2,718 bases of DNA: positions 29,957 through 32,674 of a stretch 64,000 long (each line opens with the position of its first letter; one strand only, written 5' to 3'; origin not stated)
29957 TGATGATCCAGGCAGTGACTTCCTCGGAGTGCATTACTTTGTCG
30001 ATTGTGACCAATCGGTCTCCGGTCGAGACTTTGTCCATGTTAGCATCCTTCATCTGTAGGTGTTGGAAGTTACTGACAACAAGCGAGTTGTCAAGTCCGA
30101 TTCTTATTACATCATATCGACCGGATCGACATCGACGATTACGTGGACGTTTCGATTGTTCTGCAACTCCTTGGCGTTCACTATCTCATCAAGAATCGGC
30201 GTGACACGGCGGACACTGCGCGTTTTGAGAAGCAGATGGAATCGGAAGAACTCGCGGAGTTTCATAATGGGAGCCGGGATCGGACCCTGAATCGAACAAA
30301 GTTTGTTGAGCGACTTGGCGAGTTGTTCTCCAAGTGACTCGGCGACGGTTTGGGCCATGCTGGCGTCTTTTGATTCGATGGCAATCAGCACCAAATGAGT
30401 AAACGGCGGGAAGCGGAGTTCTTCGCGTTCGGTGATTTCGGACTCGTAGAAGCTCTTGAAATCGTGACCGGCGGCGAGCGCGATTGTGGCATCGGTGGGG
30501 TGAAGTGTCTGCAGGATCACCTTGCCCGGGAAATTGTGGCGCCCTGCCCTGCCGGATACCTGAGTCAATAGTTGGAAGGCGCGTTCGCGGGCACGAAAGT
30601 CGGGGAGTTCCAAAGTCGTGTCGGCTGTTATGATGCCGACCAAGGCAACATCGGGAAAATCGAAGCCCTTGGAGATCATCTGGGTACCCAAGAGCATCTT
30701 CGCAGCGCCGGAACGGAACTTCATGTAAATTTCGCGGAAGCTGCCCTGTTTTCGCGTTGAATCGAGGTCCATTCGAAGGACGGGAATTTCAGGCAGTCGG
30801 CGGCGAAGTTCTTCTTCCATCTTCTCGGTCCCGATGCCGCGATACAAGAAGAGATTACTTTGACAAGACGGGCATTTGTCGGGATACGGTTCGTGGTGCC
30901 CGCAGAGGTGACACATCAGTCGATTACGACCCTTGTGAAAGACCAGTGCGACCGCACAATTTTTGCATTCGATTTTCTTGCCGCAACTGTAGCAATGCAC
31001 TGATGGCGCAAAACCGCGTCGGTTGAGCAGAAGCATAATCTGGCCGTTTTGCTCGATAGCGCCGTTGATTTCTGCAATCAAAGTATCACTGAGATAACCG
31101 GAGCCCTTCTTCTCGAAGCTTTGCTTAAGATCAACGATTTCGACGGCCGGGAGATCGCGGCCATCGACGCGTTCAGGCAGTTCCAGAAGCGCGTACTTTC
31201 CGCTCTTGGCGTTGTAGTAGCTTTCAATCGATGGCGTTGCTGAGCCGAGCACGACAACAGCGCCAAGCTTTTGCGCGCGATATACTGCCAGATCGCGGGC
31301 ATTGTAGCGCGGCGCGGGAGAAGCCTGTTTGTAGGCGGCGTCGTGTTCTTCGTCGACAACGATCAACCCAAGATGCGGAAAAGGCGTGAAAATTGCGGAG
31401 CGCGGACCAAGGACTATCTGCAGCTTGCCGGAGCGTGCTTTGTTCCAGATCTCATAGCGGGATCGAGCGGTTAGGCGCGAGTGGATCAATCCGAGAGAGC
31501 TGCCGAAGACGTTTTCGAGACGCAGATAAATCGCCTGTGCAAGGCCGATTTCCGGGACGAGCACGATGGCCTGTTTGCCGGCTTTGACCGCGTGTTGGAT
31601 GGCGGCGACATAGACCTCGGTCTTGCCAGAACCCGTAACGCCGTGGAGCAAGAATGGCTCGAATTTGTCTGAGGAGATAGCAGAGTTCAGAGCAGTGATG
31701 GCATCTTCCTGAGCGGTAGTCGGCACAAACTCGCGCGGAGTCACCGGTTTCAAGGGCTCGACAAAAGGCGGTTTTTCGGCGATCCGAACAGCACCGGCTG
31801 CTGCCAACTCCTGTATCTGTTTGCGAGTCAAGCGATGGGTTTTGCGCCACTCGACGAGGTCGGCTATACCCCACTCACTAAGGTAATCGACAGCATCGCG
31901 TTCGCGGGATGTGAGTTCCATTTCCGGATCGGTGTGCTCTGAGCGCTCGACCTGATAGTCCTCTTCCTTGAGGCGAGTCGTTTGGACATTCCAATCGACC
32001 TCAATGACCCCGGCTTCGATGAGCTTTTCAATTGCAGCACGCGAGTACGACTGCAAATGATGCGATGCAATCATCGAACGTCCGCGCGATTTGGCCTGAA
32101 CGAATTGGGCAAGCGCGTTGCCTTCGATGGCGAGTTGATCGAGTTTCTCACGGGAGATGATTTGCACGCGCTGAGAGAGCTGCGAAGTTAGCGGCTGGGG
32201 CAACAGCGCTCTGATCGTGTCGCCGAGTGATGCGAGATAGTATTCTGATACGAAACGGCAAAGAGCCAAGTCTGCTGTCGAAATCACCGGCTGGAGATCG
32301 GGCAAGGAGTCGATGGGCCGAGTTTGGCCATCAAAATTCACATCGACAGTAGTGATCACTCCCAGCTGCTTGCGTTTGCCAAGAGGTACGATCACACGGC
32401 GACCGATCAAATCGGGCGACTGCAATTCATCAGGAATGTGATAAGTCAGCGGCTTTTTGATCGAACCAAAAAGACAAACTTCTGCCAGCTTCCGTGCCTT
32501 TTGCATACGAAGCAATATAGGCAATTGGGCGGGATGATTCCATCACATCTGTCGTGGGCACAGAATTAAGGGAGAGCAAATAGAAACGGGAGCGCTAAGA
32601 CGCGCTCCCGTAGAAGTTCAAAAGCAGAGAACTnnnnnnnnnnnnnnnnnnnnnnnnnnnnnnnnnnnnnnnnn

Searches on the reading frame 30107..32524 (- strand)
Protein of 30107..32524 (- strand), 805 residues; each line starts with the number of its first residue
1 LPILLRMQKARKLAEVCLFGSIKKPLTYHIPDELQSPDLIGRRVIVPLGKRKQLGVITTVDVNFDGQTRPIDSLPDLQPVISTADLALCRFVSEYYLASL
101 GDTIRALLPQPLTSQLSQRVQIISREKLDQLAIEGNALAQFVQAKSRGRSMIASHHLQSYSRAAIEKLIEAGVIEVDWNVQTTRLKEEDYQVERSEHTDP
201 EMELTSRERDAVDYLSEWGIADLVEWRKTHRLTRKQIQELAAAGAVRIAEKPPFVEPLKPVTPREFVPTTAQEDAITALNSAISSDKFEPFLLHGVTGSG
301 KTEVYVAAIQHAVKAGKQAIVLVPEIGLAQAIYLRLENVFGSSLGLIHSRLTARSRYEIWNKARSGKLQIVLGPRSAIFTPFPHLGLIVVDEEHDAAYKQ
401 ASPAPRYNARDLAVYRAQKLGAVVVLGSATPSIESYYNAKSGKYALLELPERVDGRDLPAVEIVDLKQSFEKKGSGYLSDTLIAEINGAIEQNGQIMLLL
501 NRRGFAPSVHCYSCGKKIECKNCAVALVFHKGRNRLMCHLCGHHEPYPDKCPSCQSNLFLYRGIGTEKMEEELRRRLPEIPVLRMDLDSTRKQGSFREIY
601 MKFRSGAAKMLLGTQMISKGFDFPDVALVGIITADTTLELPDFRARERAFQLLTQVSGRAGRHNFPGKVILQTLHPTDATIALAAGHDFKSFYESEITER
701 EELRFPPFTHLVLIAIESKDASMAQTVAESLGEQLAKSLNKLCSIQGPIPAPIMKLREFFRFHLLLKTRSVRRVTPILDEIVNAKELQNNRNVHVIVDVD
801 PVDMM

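Call 69: search_protein_families(library=pfam, proteins=[window:30107-32524:-], max_evalue=0.01)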
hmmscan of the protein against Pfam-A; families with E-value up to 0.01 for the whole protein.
window:30107-32524:- (805 aa): 7 families
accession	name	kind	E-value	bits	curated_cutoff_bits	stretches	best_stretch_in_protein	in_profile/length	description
PF18074.6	PriA_C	-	7.6e-20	72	26.9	1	707-801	1-95/95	Primosomal protein N C-terminal domain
PF17764.6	PriA_3primeBD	-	1.5e-19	70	22.7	1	15-109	1-96/96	3'DNA-binding domain (3'BD)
PF00270.35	DEAD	-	7.2e-18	65.3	26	1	270-434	2-162/167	DEAD/DEAH box helicase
PF00271.37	Helicase_C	-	1.9e-12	47.9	23.5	1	569-663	28-109/110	Helicase conserved C-terminal domain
PF04851.21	ResIII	-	4.2e-12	46.7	22.5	1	267-432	3-163/164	Type III restriction enzyme, res subunit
PF18319.7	Zn_ribbon_PriA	-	5.5e-11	42.7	26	1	520-546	1-27/27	PriA DNA helicase Cys-rich region (CRR) domain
PF01479.30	S4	-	0.0075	16.4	22.8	0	160-182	14-36/48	S4 domain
